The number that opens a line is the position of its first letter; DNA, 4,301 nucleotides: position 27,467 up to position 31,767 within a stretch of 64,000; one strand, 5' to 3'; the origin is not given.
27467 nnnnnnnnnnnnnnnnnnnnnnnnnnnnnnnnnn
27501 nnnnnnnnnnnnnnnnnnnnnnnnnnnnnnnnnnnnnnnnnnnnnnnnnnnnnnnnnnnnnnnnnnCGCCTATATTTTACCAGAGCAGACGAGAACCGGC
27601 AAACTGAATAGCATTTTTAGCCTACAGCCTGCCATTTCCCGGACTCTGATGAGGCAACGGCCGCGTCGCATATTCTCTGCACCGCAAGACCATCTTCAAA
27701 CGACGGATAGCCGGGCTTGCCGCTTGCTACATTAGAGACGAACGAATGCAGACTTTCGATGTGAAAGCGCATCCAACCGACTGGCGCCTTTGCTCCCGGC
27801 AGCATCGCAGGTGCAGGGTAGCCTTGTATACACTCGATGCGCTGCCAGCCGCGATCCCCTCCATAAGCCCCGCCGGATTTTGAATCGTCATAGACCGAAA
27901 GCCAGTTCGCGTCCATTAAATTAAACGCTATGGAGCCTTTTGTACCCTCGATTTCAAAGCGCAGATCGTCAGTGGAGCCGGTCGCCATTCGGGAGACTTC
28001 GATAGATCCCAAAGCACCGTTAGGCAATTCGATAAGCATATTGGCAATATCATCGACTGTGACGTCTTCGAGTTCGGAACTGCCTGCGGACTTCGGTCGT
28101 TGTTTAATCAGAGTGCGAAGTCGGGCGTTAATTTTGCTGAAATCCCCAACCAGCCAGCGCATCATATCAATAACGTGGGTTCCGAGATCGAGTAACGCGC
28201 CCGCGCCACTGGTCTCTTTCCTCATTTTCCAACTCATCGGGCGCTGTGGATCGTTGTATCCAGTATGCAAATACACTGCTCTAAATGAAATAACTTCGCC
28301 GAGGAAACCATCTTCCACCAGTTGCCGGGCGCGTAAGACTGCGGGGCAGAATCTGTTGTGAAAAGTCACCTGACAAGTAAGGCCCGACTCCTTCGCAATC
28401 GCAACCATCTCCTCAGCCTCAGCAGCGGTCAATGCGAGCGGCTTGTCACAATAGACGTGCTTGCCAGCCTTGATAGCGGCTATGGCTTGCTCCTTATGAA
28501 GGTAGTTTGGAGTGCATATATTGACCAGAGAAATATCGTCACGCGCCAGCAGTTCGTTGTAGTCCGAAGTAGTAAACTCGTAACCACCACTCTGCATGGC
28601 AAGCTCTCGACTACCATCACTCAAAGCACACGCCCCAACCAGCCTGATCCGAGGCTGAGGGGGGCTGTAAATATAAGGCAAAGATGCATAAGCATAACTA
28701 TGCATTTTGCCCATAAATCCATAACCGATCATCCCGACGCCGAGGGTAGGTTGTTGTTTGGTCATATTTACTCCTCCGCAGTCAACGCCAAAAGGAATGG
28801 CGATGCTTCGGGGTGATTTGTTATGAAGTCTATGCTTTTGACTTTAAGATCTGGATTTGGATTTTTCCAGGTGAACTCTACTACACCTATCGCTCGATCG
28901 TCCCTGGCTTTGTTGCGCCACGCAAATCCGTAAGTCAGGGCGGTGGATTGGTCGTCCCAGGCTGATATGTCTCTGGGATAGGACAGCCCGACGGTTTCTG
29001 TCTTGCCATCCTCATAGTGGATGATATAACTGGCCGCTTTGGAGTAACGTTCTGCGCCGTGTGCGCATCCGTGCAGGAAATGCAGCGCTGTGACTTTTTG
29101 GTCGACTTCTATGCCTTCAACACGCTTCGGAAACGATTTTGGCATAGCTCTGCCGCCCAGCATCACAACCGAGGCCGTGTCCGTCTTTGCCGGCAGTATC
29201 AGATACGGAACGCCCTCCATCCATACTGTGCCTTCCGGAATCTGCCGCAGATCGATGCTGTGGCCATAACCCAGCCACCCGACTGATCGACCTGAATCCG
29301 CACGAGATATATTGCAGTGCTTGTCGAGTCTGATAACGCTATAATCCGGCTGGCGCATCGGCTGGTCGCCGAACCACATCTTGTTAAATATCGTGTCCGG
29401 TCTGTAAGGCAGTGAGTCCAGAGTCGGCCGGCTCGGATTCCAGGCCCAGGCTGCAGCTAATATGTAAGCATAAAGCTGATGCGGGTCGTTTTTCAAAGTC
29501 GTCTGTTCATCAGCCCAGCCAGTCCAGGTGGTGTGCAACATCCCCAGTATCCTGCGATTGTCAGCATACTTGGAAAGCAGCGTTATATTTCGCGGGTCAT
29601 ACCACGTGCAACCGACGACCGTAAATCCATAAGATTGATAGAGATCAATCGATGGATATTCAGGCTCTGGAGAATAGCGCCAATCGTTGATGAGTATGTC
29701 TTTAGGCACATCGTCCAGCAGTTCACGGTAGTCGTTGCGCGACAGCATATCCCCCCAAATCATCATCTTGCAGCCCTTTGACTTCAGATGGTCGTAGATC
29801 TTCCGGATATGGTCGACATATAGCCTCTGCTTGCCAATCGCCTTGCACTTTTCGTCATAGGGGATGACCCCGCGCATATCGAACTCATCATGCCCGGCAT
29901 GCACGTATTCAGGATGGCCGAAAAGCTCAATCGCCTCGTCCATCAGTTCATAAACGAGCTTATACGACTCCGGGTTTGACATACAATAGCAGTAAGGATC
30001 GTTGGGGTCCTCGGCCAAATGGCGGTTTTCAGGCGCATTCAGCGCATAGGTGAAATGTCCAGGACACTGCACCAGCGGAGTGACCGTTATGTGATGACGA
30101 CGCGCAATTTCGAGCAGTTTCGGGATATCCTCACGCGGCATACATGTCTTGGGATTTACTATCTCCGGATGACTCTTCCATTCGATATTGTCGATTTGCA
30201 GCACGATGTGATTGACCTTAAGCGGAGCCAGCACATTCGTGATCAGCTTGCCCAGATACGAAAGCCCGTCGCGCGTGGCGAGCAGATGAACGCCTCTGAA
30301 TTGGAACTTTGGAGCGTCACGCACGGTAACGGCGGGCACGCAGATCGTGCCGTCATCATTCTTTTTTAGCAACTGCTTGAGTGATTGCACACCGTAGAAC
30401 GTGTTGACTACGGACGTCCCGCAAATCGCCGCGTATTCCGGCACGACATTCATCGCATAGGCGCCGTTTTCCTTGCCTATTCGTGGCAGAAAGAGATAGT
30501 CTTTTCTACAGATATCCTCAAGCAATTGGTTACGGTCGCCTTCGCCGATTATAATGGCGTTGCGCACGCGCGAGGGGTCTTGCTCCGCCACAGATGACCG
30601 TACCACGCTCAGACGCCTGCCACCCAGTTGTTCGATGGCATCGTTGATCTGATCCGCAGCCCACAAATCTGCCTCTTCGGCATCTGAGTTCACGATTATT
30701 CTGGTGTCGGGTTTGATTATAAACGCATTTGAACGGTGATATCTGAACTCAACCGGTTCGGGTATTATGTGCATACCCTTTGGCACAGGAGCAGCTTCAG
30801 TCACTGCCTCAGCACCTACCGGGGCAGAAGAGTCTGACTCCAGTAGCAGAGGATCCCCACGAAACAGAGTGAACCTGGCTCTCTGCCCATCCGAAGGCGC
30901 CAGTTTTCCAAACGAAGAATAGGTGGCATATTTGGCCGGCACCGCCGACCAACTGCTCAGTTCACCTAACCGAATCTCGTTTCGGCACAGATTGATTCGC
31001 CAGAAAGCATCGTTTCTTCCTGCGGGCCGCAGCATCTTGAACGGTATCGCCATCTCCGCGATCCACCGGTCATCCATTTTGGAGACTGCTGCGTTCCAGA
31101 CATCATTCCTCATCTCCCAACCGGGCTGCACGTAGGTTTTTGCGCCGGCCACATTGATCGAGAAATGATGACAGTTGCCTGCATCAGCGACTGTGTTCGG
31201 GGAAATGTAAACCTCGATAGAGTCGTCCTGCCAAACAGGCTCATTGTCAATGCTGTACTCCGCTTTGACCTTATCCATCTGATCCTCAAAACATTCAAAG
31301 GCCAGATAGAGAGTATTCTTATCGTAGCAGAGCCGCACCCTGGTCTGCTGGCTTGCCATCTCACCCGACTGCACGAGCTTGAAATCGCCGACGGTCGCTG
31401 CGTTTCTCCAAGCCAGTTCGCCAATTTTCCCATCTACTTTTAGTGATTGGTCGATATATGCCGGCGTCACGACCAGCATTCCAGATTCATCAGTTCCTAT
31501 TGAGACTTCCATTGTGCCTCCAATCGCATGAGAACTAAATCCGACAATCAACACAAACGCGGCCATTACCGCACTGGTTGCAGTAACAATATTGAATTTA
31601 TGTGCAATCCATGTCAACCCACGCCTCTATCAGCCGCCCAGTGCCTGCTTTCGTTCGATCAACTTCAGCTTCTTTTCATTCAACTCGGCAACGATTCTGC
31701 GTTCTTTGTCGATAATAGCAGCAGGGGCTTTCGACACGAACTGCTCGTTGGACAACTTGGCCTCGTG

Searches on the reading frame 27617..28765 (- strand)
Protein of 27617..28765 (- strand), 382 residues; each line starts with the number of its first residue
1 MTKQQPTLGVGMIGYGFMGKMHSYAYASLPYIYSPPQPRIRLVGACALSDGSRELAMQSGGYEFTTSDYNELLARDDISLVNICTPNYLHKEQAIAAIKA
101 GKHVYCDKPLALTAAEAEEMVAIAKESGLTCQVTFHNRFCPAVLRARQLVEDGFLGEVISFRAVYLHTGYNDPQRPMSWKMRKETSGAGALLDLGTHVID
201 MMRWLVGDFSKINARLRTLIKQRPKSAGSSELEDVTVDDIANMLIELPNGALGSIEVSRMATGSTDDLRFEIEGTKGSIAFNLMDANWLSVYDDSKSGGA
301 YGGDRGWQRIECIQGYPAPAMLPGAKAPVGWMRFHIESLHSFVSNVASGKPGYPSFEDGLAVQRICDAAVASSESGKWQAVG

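Call 7: search_protein_families(library=ncbifam, proteins=[window:27617-28765:-], max_evalue=0.00001)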
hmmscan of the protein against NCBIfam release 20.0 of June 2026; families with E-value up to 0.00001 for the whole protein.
window:27617-28765:- (382 aa): 9 families
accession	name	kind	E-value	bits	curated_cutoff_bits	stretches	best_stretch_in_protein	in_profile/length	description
NF052479.1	LevoglcsnDh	equivalog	6.1e-89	298.4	650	1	7-381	3-386/386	levoglucosan dehydrogenase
TIGR04380.1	myo_inos_iolG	equivalog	4.8e-41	140.7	355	1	8-295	2-266/330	inositol 2-dehydrogenase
NF040723.1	UDP-GlcNAcDh_Arch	equivalog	1.5e-31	110.1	450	1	9-294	2-249/302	UDP-N-acetylglucosamine 3-dehydrogenase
NF041392.1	XylDh_Gfo6_Halo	equivalog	6.7e-26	90.9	350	1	64-281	69-275/350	D-xylose 1-dehydrogenase Gfo6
NF008607.0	PRK11579.1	subfamily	2.3e-22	79.5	330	1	8-219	5-202/346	oxidoreductase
NF007574.0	PRK10206.1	equivalog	5.8e-19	68.3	352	1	65-220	53-201/345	oxidoreductase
NF052679.1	InsChiInosDhIolG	equivalog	9.3e-15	54.5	540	1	67-235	56-210/343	bifunctional inositol 2-dehydrogenase/D-chiro-inositol 1-dehydrogenase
NF058563.1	BT_2159_fam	equivalog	4.1e-13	49.1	650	1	10-207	3-184/350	disaccharide 3-dehydrogenase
NF058561.1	BT_2158_fam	equivalog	6.4e-10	38.2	750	1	68-162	85-181/487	glycoside 3-dehydrogenase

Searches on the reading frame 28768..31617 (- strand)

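Call 7: search_protein_families(library=ncbifam, proteins=[window:28768-31617:-], max_evalue=0.00001)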
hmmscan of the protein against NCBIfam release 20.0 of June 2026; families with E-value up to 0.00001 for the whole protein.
window:28768-31617:- (949 aa): 0 families

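Call 44: search_protein_families(library=pfam, proteins=[window:28768-31617:-], max_evalue=0.1)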
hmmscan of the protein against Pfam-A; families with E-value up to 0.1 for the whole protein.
window:28768-31617:- (949 aa): 4 families
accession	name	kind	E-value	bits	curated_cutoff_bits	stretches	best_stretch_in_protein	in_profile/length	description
PF00728.28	Glyco_hydro_20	-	6e-13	49.3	22.3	1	493-649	75-242/348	Glycosyl hydrolase family 20, catalytic domain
PF02838.20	Glyco_hydro_20b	-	3.6e-12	47.6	26.1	1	283-435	3-124/124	Glycosyl hydrolase family 20, domain 2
PF06452.16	CBM9_1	-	7.9e-10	39.4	23.4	1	61-197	1-134/185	Carbohydrate family 9 binding domain-like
PF16011.10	CBM9_2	-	0.003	17.7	25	1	91-185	30-118/199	Carbohydrate-binding family 9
